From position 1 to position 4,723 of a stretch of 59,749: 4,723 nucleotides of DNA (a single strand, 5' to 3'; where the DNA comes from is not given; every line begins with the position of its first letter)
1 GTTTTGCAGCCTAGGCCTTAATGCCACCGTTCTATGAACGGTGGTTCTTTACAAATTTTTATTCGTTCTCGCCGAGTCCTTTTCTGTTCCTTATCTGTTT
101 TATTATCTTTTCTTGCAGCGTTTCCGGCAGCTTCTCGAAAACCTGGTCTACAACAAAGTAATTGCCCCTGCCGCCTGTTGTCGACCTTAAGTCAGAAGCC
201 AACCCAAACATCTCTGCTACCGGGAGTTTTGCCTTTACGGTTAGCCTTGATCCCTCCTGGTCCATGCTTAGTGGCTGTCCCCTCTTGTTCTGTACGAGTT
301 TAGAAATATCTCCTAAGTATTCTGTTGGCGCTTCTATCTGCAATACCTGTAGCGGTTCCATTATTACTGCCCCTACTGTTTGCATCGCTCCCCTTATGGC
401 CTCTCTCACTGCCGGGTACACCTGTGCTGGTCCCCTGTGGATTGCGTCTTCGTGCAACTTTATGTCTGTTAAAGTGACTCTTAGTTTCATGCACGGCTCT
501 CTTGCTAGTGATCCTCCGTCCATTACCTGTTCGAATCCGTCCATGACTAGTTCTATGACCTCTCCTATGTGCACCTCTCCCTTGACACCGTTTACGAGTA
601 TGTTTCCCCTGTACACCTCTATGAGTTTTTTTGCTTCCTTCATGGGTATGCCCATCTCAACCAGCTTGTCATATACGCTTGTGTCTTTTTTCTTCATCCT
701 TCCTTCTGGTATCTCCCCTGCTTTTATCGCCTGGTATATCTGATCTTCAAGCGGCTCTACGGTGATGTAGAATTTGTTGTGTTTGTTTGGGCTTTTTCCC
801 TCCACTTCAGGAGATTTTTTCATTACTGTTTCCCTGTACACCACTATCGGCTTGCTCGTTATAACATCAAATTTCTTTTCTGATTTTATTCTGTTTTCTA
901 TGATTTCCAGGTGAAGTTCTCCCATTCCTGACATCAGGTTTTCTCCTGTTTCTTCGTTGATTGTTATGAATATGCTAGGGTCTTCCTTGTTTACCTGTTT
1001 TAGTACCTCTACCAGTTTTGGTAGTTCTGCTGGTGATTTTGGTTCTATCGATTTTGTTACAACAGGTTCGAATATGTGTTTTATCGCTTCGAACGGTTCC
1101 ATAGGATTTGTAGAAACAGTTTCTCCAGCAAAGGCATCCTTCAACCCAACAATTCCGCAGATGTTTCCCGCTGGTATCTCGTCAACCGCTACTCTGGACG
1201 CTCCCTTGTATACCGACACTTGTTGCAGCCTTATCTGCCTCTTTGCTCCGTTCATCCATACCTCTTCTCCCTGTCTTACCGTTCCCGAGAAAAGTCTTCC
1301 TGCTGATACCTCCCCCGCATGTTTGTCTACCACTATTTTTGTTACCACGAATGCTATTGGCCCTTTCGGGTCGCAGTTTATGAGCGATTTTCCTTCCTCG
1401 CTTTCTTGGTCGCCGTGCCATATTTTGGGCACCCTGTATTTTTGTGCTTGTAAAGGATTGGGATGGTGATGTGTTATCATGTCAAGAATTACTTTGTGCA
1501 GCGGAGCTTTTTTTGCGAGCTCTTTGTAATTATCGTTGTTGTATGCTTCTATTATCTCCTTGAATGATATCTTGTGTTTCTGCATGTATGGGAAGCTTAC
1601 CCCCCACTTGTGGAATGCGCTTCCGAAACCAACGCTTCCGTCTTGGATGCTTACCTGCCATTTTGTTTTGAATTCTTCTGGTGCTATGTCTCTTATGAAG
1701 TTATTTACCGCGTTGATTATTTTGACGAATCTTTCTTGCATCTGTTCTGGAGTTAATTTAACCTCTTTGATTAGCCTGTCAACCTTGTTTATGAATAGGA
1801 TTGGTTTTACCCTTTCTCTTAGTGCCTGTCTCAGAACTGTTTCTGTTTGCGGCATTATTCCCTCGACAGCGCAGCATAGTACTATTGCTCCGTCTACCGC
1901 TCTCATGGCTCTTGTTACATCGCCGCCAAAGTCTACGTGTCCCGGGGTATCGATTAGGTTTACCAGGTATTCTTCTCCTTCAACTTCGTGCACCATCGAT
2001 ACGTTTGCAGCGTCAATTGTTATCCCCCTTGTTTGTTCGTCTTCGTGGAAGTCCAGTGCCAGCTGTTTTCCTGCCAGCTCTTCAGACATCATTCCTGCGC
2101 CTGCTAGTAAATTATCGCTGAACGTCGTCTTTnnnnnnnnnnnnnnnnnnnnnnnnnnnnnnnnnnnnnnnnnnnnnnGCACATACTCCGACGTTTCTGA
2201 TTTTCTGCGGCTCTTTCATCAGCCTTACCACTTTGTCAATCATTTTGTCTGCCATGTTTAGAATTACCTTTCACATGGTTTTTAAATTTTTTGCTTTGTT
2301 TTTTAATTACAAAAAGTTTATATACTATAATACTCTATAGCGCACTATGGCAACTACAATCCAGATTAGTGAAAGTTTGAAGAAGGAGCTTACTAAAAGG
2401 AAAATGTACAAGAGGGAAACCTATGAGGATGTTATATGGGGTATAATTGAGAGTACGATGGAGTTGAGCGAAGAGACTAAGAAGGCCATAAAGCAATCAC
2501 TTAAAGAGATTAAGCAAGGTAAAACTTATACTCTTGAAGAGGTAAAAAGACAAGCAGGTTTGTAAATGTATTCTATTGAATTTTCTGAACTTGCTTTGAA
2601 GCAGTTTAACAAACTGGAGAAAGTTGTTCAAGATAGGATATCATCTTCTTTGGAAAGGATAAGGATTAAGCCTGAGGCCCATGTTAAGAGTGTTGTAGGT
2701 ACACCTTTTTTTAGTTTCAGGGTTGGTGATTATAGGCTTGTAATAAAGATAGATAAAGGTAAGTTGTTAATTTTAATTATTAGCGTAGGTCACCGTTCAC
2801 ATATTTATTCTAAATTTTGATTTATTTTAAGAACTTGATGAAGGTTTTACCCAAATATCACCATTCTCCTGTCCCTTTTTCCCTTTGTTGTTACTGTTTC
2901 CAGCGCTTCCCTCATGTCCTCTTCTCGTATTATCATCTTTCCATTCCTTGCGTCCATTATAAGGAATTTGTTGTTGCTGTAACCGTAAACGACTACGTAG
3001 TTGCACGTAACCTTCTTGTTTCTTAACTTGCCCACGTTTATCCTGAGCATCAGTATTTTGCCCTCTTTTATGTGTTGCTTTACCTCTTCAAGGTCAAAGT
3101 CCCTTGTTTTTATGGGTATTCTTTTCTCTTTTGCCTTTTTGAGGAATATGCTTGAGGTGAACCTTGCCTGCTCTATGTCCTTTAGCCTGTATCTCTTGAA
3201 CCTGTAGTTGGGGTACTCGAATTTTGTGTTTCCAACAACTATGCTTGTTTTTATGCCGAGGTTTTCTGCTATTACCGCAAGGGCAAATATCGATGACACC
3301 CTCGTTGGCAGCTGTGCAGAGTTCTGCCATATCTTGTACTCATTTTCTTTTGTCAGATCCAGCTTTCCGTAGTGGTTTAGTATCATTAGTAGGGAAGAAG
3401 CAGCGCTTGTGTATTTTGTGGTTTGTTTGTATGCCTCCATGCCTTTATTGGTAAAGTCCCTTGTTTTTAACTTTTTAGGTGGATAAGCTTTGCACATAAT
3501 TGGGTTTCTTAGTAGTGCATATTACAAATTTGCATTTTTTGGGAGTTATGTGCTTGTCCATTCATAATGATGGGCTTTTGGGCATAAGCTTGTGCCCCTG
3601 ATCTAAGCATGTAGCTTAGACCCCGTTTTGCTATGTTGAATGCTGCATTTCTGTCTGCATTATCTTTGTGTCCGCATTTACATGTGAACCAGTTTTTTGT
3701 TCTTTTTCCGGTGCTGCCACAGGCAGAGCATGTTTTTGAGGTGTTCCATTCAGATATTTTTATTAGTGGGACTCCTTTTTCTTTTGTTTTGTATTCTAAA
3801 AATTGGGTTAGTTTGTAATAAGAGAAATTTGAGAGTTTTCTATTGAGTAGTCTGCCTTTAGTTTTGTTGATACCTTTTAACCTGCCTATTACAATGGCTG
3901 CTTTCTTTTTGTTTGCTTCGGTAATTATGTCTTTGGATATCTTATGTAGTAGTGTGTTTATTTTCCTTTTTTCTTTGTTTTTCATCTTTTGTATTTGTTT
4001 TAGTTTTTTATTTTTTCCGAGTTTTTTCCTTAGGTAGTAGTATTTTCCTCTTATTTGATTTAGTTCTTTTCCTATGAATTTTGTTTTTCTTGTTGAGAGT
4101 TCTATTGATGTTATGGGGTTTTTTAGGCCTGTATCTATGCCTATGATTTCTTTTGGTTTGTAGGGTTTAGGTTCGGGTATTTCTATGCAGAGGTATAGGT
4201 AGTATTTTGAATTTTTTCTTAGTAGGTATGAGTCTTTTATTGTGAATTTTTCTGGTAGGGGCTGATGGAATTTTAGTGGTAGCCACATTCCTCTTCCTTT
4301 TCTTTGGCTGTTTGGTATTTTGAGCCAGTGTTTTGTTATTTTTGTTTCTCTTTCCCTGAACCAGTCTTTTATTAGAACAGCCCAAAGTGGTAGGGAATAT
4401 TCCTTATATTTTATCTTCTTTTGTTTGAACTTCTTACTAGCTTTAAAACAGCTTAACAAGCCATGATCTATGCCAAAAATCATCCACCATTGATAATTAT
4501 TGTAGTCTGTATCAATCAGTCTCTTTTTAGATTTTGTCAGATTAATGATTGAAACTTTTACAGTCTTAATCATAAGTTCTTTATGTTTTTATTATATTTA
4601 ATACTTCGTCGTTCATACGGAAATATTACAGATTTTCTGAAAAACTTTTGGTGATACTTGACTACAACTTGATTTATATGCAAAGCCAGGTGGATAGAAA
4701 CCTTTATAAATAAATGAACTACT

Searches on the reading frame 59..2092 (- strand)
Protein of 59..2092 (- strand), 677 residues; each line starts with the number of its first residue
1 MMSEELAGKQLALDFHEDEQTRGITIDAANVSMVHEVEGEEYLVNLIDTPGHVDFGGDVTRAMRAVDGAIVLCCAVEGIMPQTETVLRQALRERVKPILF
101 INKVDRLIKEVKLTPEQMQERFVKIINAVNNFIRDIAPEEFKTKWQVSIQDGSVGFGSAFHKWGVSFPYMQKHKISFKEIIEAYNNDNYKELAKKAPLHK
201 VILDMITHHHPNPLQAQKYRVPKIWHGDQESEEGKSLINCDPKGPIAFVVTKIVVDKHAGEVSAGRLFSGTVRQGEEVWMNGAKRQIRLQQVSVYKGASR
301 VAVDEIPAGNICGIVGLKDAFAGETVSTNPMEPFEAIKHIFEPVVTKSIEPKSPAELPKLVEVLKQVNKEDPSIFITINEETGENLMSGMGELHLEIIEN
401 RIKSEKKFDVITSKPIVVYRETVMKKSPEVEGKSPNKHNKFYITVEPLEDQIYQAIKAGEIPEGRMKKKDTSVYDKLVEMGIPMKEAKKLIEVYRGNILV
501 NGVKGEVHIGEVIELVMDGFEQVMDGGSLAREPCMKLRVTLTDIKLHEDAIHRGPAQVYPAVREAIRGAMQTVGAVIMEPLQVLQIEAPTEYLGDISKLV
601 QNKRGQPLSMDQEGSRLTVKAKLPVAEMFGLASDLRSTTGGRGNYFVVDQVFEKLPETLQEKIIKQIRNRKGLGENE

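Call 11: search_protein_families(library=pfam, proteins=[window:59-2092:-])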
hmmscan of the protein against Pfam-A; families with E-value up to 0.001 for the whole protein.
window:59-2092:- (677 aa): 6 families
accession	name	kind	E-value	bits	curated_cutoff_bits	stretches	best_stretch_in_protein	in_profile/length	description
PF00009.33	GTP_EFTU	-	5.7e-41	140.6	26.5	1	8-207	39-183/188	Elongation factor Tu GTP binding domain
PF14492.12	EFG_III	-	1e-22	80.4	27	1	342-413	3-74/75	Elongation Factor G, domain III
PF00679.30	EFG_C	-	3.1e-21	75.6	27.9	1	577-662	2-88/89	Elongation factor G C-terminus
PF03764.24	EFG_IV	-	2.2e-20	73.1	24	1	473-572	16-119/121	Elongation factor G, domain IV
PF03144.31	GTP_EFTU_D2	-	5.3e-14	52.8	30.3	1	260-326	1-72/73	Elongation factor Tu domain 2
PF22042.2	EF-G_D2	-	5.8e-13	49.2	27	1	248-327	4-82/84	Elongation factor G domain 2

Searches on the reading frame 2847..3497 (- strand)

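Call 48: search_protein_families(library=pfam, proteins=[window:2847-3497:-], max_evalue=0.00001)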
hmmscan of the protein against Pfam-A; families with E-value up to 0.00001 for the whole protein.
window:2847-3497:- (216 aa): 3 families
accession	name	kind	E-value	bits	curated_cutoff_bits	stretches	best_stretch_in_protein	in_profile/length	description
PF11814.14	DUF3335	-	1.4e-13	51.3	25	1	22-184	3-166/206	Peptidase_C39 like family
PF03412.21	Peptidase_C39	-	4.4e-08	33.5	22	0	153-197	81-119/133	Peptidase C39 family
PF09778.15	Guanylate_cyc_2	-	4.4e-06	26.6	28.1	0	22-166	3-144/212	Guanylylate cyclase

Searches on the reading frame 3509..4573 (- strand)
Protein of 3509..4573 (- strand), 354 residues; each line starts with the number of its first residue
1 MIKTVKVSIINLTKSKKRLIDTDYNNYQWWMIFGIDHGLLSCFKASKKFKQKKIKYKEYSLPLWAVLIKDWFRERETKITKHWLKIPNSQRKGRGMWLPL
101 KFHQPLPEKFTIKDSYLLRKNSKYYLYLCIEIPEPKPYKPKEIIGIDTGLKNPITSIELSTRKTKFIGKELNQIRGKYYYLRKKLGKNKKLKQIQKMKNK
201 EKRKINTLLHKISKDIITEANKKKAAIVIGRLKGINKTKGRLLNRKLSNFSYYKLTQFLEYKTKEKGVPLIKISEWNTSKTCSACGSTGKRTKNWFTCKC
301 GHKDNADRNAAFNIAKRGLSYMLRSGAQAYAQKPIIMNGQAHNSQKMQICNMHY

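Call 48: search_protein_families(library=pfam, proteins=[window:3509-4573:-], max_evalue=0.00001)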
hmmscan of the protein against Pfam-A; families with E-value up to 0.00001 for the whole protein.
window:3509-4573:- (354 aa): 2 families
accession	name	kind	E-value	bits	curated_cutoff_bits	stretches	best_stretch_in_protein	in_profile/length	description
PF07282.18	Cas12f1-like_TNB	-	1.3e-22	80.1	26.3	1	252-314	1-60/60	Cas12f1-like, TNB domain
PF01385.25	OrfB_IS605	-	6.4e-06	26.8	30.5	0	128-222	2-105/120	Probable transposase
